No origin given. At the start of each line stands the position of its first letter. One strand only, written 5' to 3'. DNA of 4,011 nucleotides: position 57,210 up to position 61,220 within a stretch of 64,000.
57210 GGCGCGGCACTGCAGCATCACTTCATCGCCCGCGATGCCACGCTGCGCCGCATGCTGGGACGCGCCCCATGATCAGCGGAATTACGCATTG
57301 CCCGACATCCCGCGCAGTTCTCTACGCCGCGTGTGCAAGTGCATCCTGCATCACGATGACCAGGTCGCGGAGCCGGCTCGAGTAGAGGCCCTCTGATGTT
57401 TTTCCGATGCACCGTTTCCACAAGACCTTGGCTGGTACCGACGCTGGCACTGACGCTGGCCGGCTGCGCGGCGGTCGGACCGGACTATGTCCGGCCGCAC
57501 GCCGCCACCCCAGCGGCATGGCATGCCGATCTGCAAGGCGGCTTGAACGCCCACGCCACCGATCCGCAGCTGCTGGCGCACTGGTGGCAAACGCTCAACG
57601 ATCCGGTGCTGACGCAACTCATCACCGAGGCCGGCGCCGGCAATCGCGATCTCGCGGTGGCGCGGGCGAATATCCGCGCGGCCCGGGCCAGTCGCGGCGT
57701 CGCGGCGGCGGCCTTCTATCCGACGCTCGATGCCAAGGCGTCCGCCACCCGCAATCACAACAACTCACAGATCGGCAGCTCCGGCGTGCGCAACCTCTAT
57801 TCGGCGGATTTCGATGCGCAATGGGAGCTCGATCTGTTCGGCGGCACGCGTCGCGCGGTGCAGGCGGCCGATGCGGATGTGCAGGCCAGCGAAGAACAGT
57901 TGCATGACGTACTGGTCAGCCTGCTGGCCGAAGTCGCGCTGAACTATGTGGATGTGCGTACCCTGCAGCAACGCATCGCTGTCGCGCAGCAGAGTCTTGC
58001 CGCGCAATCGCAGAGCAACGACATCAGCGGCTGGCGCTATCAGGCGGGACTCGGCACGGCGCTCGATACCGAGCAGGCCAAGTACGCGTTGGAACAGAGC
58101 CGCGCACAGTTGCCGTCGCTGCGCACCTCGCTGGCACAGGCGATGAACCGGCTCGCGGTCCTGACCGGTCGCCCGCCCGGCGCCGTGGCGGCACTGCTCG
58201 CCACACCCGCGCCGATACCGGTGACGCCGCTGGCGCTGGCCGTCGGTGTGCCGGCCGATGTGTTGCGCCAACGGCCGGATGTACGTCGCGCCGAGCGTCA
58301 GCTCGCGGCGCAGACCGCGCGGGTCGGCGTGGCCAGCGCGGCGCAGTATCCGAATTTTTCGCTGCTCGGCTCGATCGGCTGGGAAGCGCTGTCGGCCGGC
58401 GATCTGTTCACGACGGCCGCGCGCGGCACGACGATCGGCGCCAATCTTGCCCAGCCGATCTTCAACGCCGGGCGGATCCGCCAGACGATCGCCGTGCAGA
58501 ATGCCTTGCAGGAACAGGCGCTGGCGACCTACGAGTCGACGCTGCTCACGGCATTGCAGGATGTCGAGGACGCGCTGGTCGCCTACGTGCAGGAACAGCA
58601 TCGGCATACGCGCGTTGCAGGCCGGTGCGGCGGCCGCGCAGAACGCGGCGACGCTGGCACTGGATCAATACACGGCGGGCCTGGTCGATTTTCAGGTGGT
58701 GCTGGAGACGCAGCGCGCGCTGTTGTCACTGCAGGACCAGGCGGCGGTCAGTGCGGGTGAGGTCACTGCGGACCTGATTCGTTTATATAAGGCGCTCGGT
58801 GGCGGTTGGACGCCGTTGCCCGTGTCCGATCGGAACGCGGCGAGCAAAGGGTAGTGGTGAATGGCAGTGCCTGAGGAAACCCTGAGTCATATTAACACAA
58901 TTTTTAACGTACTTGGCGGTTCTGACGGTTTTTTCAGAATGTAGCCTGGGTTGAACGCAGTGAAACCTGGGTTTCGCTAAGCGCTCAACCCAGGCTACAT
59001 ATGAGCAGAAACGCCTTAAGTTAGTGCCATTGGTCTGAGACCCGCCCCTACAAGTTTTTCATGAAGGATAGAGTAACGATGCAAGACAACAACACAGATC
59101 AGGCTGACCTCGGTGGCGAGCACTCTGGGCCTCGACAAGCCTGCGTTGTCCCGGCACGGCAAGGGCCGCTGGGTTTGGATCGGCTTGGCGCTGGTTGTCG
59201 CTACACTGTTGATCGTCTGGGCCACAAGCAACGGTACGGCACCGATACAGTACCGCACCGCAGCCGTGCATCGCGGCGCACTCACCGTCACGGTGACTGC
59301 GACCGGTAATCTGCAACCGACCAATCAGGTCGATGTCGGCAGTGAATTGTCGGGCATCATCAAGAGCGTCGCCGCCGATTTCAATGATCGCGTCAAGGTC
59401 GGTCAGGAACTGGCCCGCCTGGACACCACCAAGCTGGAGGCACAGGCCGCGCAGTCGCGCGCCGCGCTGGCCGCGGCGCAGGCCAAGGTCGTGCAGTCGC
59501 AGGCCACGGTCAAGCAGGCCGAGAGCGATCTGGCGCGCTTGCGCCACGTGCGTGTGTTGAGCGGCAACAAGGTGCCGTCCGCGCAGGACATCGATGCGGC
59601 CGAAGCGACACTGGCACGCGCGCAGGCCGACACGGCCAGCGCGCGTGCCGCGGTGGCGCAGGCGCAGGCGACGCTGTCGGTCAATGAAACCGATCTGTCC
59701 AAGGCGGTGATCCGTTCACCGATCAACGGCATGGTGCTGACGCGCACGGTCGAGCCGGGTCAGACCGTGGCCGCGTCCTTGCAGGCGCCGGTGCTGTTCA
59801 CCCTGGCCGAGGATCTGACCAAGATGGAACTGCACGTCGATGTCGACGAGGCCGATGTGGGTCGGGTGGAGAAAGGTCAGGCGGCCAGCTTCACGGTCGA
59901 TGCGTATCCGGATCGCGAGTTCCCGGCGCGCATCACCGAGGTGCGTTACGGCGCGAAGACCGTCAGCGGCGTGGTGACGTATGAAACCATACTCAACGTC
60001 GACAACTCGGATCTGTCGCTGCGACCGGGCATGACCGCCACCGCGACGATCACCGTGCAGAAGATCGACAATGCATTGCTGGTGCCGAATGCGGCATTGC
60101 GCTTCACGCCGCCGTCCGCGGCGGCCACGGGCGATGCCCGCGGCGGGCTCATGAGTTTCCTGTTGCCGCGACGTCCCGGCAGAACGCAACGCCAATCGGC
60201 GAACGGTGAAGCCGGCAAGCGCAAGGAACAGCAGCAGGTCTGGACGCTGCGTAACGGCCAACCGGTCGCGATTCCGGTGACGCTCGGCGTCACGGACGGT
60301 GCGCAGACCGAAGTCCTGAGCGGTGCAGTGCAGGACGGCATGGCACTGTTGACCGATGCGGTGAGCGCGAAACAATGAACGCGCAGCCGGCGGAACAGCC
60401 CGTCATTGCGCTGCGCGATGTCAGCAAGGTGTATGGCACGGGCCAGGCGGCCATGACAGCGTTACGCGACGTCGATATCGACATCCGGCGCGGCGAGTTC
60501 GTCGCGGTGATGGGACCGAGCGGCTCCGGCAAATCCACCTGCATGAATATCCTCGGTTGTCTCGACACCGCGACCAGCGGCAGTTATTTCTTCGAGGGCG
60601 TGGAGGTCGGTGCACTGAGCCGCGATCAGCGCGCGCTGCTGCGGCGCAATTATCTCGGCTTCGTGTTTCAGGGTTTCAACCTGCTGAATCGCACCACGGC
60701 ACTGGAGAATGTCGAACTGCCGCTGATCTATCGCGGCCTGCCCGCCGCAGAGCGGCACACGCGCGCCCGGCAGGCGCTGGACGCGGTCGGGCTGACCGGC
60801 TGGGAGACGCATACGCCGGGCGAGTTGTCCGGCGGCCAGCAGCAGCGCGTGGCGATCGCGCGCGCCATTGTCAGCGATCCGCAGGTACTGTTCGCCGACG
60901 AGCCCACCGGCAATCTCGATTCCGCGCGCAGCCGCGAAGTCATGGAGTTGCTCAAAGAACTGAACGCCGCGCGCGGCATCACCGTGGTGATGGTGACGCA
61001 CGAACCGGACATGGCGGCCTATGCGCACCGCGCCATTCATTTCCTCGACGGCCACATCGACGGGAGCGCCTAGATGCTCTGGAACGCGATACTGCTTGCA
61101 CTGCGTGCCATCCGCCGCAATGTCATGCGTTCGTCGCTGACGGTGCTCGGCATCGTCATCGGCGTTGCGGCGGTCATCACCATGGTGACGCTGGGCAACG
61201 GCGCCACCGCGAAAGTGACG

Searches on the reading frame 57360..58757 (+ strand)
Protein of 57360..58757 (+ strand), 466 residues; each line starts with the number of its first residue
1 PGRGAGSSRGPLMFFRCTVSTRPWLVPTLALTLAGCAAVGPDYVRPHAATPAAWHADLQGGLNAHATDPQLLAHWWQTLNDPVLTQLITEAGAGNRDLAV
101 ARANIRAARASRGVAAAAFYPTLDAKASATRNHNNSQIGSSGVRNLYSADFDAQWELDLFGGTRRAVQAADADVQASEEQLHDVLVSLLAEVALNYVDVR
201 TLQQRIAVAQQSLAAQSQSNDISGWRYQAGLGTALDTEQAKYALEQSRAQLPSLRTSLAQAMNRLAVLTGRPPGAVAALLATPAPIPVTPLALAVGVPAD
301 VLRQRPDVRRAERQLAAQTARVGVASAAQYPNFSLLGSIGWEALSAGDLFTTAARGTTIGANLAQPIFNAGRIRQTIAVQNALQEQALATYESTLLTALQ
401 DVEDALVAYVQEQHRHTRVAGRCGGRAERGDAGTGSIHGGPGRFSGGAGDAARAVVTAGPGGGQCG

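Call 32: search_protein_families(library=pfam, proteins=[window:57360-58757:+], max_evalue=0.001)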
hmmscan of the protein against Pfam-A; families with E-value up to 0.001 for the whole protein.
window:57360-58757:+ (466 aa): 1 family
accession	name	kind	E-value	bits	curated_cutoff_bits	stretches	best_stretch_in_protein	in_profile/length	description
PF02321.23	OEP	-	1.3e-37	129.9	22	2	85-270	2-187/187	Outer membrane efflux protein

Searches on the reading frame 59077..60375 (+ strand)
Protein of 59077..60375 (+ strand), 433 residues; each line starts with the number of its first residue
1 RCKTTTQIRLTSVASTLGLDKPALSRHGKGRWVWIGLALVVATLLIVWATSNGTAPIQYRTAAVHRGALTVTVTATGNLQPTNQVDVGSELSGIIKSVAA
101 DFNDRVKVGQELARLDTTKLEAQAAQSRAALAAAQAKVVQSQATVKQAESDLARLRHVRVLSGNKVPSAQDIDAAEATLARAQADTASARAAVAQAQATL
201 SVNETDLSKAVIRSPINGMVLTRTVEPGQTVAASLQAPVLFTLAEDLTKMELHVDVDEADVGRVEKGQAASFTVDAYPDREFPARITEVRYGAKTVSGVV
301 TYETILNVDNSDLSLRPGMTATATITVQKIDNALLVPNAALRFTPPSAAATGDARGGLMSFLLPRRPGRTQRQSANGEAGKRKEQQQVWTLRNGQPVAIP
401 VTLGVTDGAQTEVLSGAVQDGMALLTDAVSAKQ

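Call 32: search_protein_families(library=pfam, proteins=[window:59077-60375:+], max_evalue=0.001)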
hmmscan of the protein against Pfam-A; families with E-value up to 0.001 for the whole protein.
window:59077-60375:+ (433 aa): 2 families
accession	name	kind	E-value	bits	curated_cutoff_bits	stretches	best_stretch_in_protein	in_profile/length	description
PF16576.10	HlyD_D23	-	1.2e-18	67.7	30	1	71-321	4-214/214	Barrel-sandwich domain of CusB or HlyD membrane-fusion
PF13437.12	HlyD_3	-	2.1e-12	48.2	22.2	1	211-318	1-106/106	HlyD family secretion protein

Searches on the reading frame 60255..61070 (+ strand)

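Call 32: search_protein_families(library=pfam, proteins=[window:60255-61070:+], max_evalue=0.001)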
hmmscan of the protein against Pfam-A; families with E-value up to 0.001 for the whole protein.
window:60255-61070:+ (272 aa): 4 families
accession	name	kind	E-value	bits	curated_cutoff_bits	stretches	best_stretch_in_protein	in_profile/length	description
PF00005.33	ABC_tran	-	1.3e-30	107.2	25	1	70-218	1-136/137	ABC transporter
PF13304.12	AAA_21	-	1.7e-07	32.1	27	1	189-251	236-300/304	AAA domain, putative AbiEii toxin, Type IV TA system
PF02463.25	SMC_N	-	3.9e-05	23.6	40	0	190-261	136-209/220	RecF/RecN/SMC N terminal domain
PF13481.12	AAA_25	-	0.00016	21.8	27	0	77-250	30-190/195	AAA domain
